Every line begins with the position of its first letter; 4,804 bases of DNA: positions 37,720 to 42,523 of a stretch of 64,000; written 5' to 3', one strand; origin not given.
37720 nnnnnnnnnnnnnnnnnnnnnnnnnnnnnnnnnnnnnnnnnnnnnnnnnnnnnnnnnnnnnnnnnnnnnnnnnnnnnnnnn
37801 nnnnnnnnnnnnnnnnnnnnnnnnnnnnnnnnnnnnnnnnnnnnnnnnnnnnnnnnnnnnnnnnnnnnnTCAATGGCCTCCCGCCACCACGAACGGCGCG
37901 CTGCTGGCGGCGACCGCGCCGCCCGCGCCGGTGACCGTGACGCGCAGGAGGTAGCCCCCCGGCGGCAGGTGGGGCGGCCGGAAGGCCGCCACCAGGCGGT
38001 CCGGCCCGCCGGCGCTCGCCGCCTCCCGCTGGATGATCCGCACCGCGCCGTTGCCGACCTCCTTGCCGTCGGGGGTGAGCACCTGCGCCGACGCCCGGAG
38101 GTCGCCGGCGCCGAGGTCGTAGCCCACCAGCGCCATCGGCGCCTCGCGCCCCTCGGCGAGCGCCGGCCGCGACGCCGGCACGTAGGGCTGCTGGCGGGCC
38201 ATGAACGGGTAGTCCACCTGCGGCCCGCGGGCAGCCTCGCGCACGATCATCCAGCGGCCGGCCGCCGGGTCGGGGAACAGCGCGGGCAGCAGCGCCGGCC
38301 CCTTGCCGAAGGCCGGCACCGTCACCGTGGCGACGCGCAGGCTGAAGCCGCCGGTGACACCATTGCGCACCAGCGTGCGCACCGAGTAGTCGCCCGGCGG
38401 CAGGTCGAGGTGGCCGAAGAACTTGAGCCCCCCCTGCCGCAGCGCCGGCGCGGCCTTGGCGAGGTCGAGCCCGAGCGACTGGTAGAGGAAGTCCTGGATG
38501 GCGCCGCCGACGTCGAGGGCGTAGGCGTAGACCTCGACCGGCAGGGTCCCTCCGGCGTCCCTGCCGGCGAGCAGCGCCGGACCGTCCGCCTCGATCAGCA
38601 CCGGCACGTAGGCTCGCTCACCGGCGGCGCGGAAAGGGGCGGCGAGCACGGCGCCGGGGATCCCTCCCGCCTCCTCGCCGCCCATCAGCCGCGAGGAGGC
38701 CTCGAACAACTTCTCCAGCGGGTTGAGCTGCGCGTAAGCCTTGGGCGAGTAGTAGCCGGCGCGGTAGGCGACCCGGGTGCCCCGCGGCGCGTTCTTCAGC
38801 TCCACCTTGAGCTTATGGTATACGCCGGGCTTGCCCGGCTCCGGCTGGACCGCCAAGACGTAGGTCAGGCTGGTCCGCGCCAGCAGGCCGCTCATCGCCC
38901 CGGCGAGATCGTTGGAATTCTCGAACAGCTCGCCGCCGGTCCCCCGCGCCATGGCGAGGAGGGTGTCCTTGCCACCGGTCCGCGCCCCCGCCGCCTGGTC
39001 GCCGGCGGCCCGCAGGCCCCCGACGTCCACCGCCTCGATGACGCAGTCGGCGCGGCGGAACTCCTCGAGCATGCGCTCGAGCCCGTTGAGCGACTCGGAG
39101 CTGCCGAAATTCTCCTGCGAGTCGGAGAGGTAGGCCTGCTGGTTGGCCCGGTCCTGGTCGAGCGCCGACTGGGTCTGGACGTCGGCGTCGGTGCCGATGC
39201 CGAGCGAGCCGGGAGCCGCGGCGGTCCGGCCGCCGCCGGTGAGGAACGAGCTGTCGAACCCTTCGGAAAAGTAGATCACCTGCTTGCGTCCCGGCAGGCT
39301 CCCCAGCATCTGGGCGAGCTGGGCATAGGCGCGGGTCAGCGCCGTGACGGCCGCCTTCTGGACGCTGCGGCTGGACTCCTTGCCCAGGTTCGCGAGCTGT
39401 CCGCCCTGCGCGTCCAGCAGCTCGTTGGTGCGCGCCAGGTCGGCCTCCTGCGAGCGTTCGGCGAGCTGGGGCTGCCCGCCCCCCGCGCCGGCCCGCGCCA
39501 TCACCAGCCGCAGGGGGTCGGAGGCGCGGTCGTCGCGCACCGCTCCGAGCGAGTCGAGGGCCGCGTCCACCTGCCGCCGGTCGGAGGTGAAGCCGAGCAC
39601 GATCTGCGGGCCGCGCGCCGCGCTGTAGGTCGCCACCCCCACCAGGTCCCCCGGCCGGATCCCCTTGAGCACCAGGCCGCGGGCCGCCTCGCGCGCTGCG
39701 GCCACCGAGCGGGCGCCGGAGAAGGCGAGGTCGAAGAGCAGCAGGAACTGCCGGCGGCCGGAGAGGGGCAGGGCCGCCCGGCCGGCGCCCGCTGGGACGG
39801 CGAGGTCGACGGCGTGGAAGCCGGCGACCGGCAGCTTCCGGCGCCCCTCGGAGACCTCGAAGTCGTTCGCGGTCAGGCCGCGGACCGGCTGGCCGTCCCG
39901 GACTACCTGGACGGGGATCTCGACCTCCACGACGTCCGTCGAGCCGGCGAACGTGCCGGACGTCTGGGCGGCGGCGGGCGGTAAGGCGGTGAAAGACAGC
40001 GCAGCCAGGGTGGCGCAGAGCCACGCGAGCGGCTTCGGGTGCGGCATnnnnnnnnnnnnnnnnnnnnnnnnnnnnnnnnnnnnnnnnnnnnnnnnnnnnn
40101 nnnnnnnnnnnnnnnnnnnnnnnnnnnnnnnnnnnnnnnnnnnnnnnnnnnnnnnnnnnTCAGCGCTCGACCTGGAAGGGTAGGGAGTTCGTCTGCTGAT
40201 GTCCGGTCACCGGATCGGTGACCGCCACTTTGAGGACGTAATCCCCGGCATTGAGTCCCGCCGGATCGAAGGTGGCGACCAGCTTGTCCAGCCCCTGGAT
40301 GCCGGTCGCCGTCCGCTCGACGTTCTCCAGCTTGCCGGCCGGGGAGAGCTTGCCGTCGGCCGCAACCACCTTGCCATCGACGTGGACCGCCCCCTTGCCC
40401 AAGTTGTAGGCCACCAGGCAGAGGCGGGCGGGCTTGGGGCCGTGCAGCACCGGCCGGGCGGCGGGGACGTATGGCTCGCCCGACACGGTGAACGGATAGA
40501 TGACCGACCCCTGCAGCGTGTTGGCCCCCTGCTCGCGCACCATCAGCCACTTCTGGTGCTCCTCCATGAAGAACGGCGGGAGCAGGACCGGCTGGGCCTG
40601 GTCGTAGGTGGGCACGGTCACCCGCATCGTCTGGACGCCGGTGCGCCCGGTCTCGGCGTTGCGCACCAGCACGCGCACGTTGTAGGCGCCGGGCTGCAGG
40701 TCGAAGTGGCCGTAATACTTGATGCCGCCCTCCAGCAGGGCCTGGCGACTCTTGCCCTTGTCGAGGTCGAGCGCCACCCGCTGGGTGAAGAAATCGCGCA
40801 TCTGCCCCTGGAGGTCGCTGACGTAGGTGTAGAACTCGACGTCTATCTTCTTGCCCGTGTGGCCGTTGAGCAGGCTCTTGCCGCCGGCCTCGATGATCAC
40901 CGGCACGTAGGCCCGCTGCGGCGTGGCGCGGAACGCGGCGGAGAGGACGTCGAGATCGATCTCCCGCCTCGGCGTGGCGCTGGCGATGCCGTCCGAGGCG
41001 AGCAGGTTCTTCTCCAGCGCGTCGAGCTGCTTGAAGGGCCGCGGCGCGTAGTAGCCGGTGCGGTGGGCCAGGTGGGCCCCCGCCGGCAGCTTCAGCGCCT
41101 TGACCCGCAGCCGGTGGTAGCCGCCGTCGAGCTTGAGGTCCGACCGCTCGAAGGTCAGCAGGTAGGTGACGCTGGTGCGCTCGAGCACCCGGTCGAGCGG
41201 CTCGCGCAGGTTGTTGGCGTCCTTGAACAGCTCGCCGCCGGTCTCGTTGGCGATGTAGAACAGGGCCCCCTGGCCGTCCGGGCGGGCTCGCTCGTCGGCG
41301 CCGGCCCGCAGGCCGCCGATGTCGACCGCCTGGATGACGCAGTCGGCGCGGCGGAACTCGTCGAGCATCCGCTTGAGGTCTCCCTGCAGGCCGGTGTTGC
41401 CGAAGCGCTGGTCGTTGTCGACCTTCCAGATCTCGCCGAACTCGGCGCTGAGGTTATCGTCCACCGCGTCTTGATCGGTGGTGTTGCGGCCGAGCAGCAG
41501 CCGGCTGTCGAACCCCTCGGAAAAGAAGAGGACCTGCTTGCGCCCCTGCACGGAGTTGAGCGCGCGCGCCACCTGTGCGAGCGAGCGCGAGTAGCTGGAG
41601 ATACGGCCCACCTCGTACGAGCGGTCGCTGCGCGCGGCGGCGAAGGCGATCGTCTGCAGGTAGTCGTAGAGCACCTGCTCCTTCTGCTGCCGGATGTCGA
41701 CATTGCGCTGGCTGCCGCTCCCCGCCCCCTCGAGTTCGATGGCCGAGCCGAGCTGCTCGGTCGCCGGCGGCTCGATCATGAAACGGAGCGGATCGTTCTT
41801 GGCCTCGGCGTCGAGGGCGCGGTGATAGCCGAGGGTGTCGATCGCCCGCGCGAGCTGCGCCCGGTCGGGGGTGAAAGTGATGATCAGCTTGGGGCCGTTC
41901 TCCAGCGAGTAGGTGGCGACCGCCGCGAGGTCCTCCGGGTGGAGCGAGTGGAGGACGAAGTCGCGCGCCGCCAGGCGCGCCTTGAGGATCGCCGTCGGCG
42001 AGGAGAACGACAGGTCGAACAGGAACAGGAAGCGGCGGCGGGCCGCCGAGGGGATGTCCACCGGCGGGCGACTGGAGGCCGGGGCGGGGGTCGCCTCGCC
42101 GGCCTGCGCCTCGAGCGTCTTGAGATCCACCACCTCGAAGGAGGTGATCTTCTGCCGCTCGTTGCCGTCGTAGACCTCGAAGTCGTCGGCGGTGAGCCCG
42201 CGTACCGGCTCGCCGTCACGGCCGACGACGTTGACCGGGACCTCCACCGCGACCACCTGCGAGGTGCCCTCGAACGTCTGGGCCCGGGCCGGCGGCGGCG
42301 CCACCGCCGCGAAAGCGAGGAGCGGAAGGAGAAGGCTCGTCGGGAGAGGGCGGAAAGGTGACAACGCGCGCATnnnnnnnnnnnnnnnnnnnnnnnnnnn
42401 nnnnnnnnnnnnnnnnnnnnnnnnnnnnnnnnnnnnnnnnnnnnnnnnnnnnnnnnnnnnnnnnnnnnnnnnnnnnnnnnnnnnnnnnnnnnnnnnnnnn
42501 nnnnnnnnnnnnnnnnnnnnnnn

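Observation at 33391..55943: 22-kb bidirectional island encoding only envelope or secreted proteins rich in TPR, VWA and carboxypeptidase-regulatory-like modules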

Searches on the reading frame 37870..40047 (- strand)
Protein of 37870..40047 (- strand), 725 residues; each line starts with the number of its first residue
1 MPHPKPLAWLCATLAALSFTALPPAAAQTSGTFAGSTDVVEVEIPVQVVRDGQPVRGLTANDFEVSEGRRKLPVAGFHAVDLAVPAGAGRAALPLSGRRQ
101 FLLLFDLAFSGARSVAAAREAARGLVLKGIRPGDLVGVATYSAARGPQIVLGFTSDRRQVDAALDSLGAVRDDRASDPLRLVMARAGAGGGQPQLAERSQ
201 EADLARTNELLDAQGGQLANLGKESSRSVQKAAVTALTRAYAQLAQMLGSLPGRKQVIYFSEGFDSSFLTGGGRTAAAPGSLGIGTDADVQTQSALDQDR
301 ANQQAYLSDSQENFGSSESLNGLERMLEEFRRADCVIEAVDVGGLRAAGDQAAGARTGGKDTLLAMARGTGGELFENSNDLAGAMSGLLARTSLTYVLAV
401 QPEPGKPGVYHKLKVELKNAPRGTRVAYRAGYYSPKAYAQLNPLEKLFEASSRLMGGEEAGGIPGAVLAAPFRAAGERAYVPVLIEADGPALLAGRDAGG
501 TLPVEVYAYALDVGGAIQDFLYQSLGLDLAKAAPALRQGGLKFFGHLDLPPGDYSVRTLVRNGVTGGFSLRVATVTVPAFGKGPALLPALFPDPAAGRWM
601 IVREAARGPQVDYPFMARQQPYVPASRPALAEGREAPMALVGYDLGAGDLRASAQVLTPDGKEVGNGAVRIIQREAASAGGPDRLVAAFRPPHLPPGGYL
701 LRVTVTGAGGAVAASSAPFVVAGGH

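Call 7: search_protein_families(library=pfam, proteins=[window:37870-40047:-], max_evalue=0.01)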
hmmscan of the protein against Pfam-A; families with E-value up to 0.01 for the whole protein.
window:37870-40047:- (725 aa): 0 families

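Call 8: search_protein_families(library=ncbifam, proteins=[window:37870-40047:-], max_evalue=0.01)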
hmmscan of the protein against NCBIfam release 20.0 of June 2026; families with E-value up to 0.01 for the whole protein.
window:37870-40047:- (725 aa): 1 family
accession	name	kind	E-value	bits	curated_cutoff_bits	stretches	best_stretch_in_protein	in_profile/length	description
TIGR03436.1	acidobact_VWFA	subfamily_domain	5.4e-42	144.4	81.25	1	36-434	4-323/324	VWA domain-containing protein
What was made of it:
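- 37870..40047 (-): G3, a secreted VWFA paralogue (725 aa), motif DxAxS. TIGR03436 E 5.4e-42 (call 8).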

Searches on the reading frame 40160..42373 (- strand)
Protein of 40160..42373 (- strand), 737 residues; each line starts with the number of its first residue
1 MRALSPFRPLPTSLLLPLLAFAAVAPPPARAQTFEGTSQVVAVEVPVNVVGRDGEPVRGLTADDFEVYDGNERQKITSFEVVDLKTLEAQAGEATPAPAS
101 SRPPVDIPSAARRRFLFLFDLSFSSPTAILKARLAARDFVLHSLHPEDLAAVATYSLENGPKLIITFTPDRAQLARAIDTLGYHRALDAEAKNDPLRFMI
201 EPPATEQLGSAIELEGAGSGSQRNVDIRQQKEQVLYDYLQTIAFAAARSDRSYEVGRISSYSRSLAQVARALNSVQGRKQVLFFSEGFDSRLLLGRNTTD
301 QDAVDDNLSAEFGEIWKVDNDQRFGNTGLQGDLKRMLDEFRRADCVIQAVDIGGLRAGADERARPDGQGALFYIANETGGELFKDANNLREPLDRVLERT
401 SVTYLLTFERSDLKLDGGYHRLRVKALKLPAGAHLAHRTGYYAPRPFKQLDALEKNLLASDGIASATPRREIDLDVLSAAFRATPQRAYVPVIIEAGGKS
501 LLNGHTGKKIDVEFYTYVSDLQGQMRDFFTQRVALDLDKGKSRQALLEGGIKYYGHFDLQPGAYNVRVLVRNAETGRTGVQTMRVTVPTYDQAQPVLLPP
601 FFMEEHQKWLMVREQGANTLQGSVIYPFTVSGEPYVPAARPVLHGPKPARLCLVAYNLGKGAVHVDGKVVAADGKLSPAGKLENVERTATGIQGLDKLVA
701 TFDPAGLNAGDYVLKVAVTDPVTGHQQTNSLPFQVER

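Call 7: search_protein_families(library=pfam, proteins=[window:40160-42373:-], max_evalue=0.01)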
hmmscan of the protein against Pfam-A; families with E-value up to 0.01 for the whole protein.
window:40160-42373:- (737 aa): 0 families

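Call 8: search_protein_families(library=ncbifam, proteins=[window:40160-42373:-], max_evalue=0.01)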
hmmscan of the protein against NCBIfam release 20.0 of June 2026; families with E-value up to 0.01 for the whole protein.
window:40160-42373:- (737 aa): 1 family
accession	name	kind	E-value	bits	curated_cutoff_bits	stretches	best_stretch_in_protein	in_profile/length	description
TIGR03436.1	acidobact_VWFA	subfamily_domain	8.7e-52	176.6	81.25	1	37-444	4-324/324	VWA domain-containing protein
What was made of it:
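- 40160..42373 (-): G4, the best-conserved VWFA protein (737 aa). It has an N-terminal beta-sandwich, a VWA-like domain with D120-x-S-x-S, T154 and D289, and C-terminal tandem Ig/FnIII-like domains. TIGR03436 E 8.7e-52 (call 8).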

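Call 21: search_solved_structures(query=window:40160-42373:-, max_evalue=1, show_alignments=2)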
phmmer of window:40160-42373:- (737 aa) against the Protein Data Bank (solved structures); distinct sequences matched with E-value up to 1: 0.

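Call 23: find_homologous_proteins(query=window:40160-42373:-, max_evalue=0.00001)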
Query window:40160-42373:- (737 aa): 2383 proteins with E <= 0.00001 among 8000 candidates; the best 120 are listed.
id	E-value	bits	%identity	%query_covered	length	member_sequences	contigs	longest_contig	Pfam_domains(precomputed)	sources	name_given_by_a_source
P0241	0.0e+0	1647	100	100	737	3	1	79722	-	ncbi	ncbi:MAG TPA: VWA domain-containing protein [Thermoanaerobaculia bacterium]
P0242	0.0e+0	1308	82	95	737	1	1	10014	-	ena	-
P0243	0.0e+0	1298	82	96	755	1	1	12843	-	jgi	jgi:VWFA-related protein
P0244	0.0e+0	1270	80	96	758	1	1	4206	-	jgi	jgi:VWFA-related protein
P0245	0.0e+0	1265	80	96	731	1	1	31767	-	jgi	jgi:VWFA-related protein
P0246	0.0e+0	1259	79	96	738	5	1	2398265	-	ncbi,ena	-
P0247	0.0e+0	1258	79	100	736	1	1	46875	-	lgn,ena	-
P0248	0.0e+0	1258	80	96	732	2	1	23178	-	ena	-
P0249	0.0e+0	1241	78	96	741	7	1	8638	-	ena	-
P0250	0.0e+0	1202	77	96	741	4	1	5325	-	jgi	jgi:VWFA-related protein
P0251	0.0e+0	1199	76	96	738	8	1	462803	-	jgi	jgi:VWFA-related protein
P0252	0.0e+0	1198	76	96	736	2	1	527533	-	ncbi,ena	-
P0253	0.0e+0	1189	75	96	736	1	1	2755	-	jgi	-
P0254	0.0e+0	1166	74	96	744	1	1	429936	-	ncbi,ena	-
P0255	0.0e+0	1163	74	96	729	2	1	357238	-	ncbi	ncbi:MAG: VWA domain-containing protein [Thermoanaerobaculia bacterium]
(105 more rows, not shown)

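Call 43: predict_structure(alignment_id=A3)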
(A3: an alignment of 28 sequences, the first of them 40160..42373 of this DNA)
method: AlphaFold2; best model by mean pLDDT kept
length: 737 residues; sequences in the alignment: 28
mean_pLDDT: 72.3   pTM: 0.65
mean pLDDT of the five models: 72.3, 70.8, 58.0, 55.8, 53.7
residues with pLDDT >= 90: 87; 70-90: 409; 50-70: 118; < 50: 123
segments of 3 or more residues with pLDDT < 50: 1-40, 90-103, 184-227, 357-364, 466-469, 616-625
pLDDT, mean of each block of 10 residues (from residue 1): 34 36 28 31 87 90 92 91 76 32 60 91 79 86 85 81 79 77 45 33 32 27 45 66 58 78 89 86 86 64 63 65 74 91 92 58 62 89 81 88 89 69 90 88 77 74 54 81 72 87 83 81 67 82 85 85 84 80 79 75 71 52 49 63 79 82 87 84 78 73 87 89 86 82
secondary structure, 60 per line:
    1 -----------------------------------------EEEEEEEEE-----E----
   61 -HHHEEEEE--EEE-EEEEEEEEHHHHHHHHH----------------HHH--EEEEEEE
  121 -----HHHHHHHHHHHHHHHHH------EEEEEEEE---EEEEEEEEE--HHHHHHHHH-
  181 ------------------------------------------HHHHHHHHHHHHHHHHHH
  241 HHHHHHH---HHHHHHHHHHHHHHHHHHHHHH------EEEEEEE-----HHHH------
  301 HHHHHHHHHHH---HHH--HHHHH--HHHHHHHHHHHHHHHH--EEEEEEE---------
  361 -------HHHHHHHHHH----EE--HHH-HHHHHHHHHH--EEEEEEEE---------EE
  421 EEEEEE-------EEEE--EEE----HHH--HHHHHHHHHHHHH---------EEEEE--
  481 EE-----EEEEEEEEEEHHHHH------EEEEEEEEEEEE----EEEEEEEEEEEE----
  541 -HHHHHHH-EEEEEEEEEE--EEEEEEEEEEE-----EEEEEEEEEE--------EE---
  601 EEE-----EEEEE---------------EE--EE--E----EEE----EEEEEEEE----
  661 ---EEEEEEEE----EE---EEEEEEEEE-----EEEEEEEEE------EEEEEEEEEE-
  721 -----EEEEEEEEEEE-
elements in order (helices of 4 or more, strands of 3 or more residues): E42-50 E65-69 E72-74 E76-83 H84-92 E114-120 H126-142 E149-156 E160-168 H171-179 H223-247 H251-272 E279-285 H291-294 H301-311 H320-324 H327-342 E345-351 H368-377 H390-399 E402-409 E419-426 E434-437 E440-442 H452-464 E474-478 E488-497 H498-502 E509-520 E525-536 H542-548 E550-559 E562-572 E578-587 E601-603 E609-613 E642-644 E649-656 E664-671 E681-689 E695-703 E710-719 E726-736
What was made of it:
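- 40160..42373 (-): AlphaFold pLDDT 72 (call 43).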

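Call 47: fold_search(model_id=the predicted structure, library=pdb)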
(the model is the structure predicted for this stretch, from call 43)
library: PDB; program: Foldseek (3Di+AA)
matches with E <= 10: 1989; with E <= 0.001: 662
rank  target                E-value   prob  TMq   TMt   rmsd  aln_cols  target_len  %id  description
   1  4be6_A                1.3e-08  1.00  0.14  0.34  11.1       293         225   12  V. cholera biofilm scaffolding protein RbmA (released 2013-12-18)
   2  4be5_A                2.0e-08  1.00  0.14  0.33  11.5       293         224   13  V. cholera biofilm scaffolding protein RbmA (released 2013-12-18)
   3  4kkq_A                4.4e-08  1.00  0.14  0.35  11.4       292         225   12  Crystal structure of Vibrio cholerae RbmA (crystal form 1) (released 2013-05-22)
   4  4kkq_B                5.2e-08  1.00  0.14  0.33  11.5       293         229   13  Crystal structure of Vibrio cholerae RbmA (crystal form 1) (released 2013-05-22)
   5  4kkr_A                6.1e-08  1.00  0.14  0.34  10.3       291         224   12  Crystal structure of Vibrio cholerae RbmA (crystal form 3) (released 2013-05-22)
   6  4kkp_A                1.7e-07  1.00  0.14  0.32  11.5       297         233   12  Crystal structure of Vibrio cholerae RbmA (crystal form 2) (released 2013-05-22)
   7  4kkp_B                1.9e-07  1.00  0.14  0.32  11.5       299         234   11  Crystal structure of Vibrio cholerae RbmA (crystal form 2) (released 2013-05-22)
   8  5g50_B                2.6e-07  1.00  0.15  0.33  11.1       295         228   12  Vibrio cholerae scaffolding protein RbmA in complex with magnesium. (released 2017-11-29)
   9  5es4_A                4.0e-06  0.97  0.15  0.11  39.3       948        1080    9  RE-REFINEMENT OF INTEGRIN ALPHAXBETA2 ECTODOMAIN IN THE CLOSED/BENT CONFORMATION (released 2016-03-02)
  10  4frw_D                4.7e-06  1.00  0.10  0.29  20.5       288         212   13  Crystal structure of human nectin-4 extracellular fragment D1-D2 (released 2012-08-22)
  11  9rt4_C1               6.4e-06  1.00  0.16  0.38  17.7       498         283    9  NetF - ANTXR2 local refinement focused (released 2026-02-18)
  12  6efy_A                6.8e-06  1.00  0.10  0.22  20.8       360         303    6  Crystal Structure of DIP-Alpha Ig1-3 (released 2018-11-28)
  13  8fbw_B                8.8e-06  1.00  0.10  0.27  19.0       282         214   11  Crystal structure of SIV-1 V2 antibody NCI05 in complex with a V2 peptide (released 2023-01-18)
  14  6eg0_B                1.6e-05  1.00  0.10  0.21  23.2       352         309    8  Crystal structure of Dpr4 Ig1-Ig2 in complex with DIP-Eta Ig1-Ig3 (released 2018-11-28)
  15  7u8e_H                2.0e-05  1.00  0.11  0.26  12.8       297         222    9  Crystal structure of antibody Ab246 in complex with SARS-CoV-2 receptor binding domain (released 2023-03-15)
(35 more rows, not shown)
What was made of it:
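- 40160..42373 (-): Foldseek hits RbmA at E 1.3e-8, plus integrin and ANTXR2 (call 47).
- On von Willebrand A domain: The top hits, however, come from the Ig-like domains (calls 43, 47).
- Ig-like tandem domains resemble the surface binding proteins of polysaccharide-utilisation loci (call 47). The C-terminal half of G4 resembles the biofilm scaffold RbmA (E 1.3e-8, call 47). The RbmA match has a low TM-score (0.14/0.34) and reflects generic FnIII/Ig folds (call 47).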

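Call 84: search_dna_similar(query=window:40160-42373:-, collection=plasmids, mode=protein, max_rows=8)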
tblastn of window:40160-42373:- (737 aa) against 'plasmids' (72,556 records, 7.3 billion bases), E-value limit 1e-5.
No match.
